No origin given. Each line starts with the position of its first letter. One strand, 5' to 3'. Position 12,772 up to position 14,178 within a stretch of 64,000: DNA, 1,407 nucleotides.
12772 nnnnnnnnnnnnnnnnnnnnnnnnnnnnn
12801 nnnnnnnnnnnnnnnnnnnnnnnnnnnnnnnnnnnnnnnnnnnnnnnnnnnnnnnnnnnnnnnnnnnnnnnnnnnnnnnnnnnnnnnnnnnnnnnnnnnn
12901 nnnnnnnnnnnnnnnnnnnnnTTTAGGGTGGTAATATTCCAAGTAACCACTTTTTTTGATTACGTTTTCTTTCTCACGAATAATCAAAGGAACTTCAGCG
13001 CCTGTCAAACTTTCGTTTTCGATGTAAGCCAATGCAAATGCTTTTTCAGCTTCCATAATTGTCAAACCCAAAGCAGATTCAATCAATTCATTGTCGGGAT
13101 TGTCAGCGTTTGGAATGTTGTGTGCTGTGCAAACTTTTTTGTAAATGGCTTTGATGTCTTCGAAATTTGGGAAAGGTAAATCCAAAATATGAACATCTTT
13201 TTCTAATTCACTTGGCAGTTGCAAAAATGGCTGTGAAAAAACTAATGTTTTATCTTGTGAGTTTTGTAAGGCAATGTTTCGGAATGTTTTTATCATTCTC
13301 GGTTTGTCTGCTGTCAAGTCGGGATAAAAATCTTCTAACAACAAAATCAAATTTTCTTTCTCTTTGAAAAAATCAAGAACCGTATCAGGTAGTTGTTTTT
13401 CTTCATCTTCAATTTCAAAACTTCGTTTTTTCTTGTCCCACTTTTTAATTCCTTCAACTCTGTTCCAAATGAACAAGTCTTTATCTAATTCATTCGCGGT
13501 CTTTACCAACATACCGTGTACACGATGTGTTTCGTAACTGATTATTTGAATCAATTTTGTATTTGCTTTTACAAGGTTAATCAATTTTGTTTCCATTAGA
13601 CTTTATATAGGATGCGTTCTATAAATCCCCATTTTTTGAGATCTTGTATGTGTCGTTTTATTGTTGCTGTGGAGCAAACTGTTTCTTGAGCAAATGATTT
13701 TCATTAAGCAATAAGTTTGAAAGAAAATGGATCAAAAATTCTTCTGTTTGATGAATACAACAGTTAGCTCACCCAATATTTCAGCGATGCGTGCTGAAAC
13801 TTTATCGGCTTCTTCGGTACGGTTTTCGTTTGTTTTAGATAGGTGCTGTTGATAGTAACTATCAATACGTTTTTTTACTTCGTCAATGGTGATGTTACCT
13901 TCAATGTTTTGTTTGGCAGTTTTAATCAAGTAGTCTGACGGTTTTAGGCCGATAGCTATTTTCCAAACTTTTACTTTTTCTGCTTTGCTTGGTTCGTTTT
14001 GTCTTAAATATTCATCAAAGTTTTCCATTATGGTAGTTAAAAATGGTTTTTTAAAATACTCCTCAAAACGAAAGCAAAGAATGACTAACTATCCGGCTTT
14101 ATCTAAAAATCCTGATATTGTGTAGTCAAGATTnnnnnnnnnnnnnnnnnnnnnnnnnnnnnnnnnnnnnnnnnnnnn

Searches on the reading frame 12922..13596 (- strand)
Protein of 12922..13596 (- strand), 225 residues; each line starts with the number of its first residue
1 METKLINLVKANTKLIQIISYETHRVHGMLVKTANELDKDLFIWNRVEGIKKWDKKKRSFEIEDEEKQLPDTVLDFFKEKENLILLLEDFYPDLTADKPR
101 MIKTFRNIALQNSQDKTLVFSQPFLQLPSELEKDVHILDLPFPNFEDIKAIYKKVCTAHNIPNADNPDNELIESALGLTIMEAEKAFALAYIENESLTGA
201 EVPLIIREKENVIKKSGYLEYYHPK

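Call 93: search_protein_families(library=pfam, proteins=[window:12922-13596:-], max_evalue=1)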
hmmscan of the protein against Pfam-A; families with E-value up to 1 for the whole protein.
window:12922-13596:- (225 aa): 2 families
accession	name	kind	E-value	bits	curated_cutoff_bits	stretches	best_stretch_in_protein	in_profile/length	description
PF18150.6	DUF5600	-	0.15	13.3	26.6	1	147-176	47-76/107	Domain of unknown function (DUF5600)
PF15603.11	Imm74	-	0.18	12.4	27.1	0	30-68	24-60/80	Immunity protein 74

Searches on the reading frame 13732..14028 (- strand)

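Call 6: search_protein_families(library=pfam, proteins=[window:13732-14028:-], max_evalue=0.1)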
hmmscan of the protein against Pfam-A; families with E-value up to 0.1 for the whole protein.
window:13732-14028:- (98 aa): 2 families
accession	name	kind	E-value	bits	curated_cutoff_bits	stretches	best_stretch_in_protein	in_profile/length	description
PF24098.1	DUF7380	-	0.057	13.7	27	1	47-96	19-68/177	Domain of unknown function (DUF7380)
PF18495.6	VbhA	-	0.059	13.8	25.9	0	27-56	16-45/47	Antitoxin VbhA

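Call 7: search_protein_families(library=padloc, proteins=[window:13732-14028:-], max_evalue=0.1)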
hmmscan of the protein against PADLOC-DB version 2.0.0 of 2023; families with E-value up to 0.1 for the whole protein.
window:13732-14028:- (98 aa): 1 family
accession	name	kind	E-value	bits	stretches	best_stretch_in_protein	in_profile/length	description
PDLC05078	PDC-S72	-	2.8e-31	106.9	1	2-94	4-102/377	-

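Call 9: search_protein_families(library=ncbifam, proteins=[window:13732-14028:-], max_evalue=0.1)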
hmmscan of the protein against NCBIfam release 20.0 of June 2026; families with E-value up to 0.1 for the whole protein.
window:13732-14028:- (98 aa): 0 families

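Call 10: search_protein_families(library=phrogs, proteins=[window:13732-14028:-], max_evalue=0.01)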
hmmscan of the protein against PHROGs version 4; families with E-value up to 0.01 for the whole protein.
window:13732-14028:- (98 aa): 0 families
